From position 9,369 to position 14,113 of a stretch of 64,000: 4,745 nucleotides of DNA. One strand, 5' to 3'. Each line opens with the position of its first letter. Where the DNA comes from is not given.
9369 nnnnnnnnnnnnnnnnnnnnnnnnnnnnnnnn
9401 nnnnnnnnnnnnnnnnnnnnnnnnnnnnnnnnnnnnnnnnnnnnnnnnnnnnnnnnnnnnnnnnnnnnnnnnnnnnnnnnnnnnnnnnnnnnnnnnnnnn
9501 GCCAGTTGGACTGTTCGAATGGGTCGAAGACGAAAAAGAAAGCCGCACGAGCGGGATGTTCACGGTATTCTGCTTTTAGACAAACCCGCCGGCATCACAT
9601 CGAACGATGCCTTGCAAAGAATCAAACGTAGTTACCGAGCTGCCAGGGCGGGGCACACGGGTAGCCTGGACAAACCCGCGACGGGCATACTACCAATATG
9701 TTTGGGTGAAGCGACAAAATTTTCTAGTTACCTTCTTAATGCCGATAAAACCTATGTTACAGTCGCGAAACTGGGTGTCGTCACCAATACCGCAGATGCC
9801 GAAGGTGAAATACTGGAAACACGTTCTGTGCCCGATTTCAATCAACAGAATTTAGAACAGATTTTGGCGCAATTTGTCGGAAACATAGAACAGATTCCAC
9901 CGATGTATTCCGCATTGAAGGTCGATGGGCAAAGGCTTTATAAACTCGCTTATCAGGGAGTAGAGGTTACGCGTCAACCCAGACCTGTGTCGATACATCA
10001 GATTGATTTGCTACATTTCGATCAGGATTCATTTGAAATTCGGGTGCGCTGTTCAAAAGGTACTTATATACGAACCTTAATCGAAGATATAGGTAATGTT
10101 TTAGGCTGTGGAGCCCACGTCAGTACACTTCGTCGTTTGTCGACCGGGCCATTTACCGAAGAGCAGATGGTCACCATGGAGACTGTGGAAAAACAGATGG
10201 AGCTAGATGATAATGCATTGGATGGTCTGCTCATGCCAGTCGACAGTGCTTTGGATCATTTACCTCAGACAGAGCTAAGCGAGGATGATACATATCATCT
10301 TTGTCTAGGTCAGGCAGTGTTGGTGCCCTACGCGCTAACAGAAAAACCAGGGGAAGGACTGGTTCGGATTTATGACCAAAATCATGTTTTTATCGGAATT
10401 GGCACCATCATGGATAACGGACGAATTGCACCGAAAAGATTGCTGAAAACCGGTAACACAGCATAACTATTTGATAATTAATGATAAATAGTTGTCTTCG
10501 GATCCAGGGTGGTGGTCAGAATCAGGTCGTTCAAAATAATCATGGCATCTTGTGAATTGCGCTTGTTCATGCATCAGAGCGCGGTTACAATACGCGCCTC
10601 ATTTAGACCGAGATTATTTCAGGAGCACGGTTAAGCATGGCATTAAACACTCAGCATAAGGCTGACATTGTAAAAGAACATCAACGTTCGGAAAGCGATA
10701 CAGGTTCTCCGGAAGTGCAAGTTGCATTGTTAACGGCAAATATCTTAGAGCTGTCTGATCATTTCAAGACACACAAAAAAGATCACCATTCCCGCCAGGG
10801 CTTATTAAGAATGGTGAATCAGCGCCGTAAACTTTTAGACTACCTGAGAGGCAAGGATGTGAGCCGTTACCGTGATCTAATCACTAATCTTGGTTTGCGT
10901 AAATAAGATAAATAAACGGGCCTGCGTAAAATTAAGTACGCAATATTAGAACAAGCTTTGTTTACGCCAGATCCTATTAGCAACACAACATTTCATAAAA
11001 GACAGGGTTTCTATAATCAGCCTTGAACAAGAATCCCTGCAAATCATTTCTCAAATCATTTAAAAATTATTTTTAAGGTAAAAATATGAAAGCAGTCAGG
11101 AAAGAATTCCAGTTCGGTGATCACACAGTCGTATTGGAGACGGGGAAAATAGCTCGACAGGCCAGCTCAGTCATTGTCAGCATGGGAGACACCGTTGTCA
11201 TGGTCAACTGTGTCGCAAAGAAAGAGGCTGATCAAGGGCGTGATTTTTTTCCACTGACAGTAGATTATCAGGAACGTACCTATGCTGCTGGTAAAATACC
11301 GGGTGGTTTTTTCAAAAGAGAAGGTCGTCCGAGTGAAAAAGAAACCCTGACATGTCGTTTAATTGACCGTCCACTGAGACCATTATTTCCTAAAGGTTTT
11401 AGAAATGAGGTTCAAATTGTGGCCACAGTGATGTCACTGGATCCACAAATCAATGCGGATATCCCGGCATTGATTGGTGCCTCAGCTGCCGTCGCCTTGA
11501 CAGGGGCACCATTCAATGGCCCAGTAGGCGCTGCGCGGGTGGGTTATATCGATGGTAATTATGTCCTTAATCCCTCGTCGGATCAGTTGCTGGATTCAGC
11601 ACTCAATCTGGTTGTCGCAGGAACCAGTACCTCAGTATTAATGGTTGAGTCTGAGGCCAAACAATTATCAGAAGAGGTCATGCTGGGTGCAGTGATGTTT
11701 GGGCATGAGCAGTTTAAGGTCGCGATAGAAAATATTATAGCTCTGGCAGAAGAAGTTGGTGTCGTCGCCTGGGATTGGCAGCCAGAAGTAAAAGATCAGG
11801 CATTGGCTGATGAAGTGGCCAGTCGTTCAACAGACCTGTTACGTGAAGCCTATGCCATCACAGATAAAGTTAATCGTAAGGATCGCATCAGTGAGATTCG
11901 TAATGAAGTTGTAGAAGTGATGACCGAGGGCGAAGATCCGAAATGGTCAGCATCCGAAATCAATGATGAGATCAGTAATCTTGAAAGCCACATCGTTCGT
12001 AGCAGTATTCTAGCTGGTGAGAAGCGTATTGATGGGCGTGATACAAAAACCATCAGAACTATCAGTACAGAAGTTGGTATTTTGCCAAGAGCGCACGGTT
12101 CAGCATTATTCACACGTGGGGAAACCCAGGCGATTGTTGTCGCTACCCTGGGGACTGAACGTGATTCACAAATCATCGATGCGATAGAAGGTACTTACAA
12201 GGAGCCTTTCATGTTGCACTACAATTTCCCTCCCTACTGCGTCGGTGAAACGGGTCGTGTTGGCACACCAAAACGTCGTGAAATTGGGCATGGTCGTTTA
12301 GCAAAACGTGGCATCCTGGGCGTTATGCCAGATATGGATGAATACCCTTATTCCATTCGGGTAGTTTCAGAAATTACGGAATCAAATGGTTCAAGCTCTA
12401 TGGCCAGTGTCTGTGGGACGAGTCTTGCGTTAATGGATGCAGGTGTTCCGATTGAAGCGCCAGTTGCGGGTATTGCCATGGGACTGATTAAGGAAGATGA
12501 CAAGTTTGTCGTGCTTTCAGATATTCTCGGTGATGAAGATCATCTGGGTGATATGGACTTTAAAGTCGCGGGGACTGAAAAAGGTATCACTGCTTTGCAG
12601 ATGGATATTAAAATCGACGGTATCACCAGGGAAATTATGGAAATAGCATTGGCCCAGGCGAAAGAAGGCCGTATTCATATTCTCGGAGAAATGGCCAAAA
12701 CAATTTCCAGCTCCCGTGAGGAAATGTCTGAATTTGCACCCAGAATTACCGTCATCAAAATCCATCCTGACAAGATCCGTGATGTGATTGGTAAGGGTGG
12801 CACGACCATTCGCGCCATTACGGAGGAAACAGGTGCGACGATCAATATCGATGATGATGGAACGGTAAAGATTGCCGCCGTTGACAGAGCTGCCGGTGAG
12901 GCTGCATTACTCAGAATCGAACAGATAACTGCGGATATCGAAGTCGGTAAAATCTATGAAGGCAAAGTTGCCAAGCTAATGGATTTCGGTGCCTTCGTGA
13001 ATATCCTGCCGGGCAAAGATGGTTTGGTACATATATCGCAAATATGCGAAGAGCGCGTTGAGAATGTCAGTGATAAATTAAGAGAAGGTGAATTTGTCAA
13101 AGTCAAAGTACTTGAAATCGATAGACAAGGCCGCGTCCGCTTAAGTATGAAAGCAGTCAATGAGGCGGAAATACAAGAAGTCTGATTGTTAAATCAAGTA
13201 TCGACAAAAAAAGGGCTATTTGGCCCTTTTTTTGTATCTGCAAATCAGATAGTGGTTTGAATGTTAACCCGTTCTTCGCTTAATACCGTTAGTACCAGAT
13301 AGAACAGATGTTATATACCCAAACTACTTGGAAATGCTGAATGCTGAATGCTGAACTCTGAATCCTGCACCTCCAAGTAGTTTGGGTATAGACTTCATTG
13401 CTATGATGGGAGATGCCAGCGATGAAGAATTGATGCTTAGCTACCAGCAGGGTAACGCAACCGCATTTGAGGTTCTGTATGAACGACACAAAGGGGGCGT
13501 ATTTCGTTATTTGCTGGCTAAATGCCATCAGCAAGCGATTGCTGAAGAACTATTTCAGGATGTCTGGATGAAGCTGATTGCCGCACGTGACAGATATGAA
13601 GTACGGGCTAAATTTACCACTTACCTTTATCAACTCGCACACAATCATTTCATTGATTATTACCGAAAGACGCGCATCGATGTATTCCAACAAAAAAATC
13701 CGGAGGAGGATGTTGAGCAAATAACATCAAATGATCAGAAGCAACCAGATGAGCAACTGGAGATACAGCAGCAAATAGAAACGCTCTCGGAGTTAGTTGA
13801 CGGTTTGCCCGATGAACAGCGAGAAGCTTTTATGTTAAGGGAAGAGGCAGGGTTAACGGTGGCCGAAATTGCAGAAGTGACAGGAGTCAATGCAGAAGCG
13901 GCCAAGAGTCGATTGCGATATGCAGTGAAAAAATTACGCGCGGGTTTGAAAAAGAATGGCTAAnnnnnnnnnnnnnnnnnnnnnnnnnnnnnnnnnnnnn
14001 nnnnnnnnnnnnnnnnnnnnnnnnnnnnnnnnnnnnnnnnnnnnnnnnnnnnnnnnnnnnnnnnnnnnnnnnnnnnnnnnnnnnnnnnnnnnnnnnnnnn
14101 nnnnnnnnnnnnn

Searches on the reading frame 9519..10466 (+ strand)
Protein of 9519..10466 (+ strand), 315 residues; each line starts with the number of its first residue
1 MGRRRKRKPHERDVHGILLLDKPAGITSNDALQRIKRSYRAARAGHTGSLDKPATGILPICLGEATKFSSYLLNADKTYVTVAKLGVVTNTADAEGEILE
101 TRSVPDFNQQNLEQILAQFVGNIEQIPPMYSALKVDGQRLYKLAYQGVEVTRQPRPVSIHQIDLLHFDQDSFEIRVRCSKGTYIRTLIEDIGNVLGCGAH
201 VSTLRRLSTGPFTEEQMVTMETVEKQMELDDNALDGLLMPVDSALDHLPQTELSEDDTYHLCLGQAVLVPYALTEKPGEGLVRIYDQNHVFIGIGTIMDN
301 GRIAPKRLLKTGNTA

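Call 62: search_protein_families(library=ncbifam, max_evalue=1e-15, proteins=[window:9519-10466:+])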
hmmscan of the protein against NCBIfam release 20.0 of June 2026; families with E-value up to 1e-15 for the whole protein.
window:9519-10466:+ (315 aa): 3 families
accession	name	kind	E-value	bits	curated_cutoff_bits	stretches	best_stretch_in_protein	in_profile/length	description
TIGR00431.1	TruB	equivalog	2.4e-77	259.3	151.45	1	15-222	2-209/210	tRNA pseudouridine(55) synthase TruB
NF003280.0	PRK04270.1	equivalog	9.1e-50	169.2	242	1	5-299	21-288/323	RNA-guided pseudouridylation complex pseudouridine synthase subunit Cbf5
TIGR00425.1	CBF5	equivalog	1.1e-38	133.2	238.15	1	9-270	28-259/322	RNA-guided pseudouridylation complex pseudouridine synthase subunit Cbf5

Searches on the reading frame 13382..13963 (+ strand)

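Call 63: search_protein_families(library=ncbifam, max_evalue=1e-15, proteins=[window:13382-13963:+])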
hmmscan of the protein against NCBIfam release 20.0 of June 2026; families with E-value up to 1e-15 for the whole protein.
window:13382-13963:+ (193 aa): 31 families (the best 25 are shown)
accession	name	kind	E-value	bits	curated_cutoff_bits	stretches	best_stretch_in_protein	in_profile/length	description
NF009166.1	PRK12513.1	equivalog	3.2e-63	212.9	206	1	9-191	4-188/193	RNA polymerase sigma factor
TIGR02937.1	sigma70-ECF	superfamily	7.4e-31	107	42.9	1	28-187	2-163/165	sigma-70 family RNA polymerase sigma factor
TIGR02985.1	Sig70_bacteroi1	subfamily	4e-27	95.4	126.4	1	28-189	2-162/162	RNA polymerase sigma-70 factor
TIGR02950.1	SigM_subfam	subfamily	6.9e-27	94.2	147.95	1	30-187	3-156/159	RNA polymerase sigma factor, SigM family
NF007216.0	PRK09638.1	equivalog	4.6e-26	91.7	194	1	13-192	4-177/180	RNA polymerase sigma factor SigY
NF009168.0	PRK12515.1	subfamily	7.3e-25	87.5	236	1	9-193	4-183/189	RNA polymerase sigma factor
NF008888.0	PRK11922.1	equivalog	4.2e-24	85.4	204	1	10-191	13-198/231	RNA polymerase sigma factor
TIGR02952.1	Sig70_famx2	equivalog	9.4e-24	84.2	206.45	1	21-187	5-168/170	ECF subfamily RNA polymerase sigma factor, BldN family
NF058625.1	sigma_PG0214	equivalog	1.4e-23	83.5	130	1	27-191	4-163/170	GFO_1088 family ECF-type sigma factor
NF004113.0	PRK05602.1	equivalog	2.8e-22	79.4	208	1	8-192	26-204/211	RNA polymerase sigma factor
TIGR02959.1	SigZ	equivalog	2.9e-22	79.3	168.65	1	36-189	4-148/170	RNA polymerase sigma factor SigZ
NF009171.0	PRK12518.1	equivalog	3.8e-22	79.1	208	1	11-193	11-188/191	RNA polymerase sigma factor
NF007215.0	PRK09637.1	equivalog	5.7e-22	78.6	212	1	30-189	4-154/181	RNA polymerase sigma factor SigZ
NF009172.0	PRK12519.1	subfamily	1.3e-21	77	222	1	9-191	11-191/194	RNA polymerase sigma factor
NF008894.0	PRK11924.3-1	equivalog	1e-19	71.3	258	1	13-185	8-177/188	RNA polymerase sigma factor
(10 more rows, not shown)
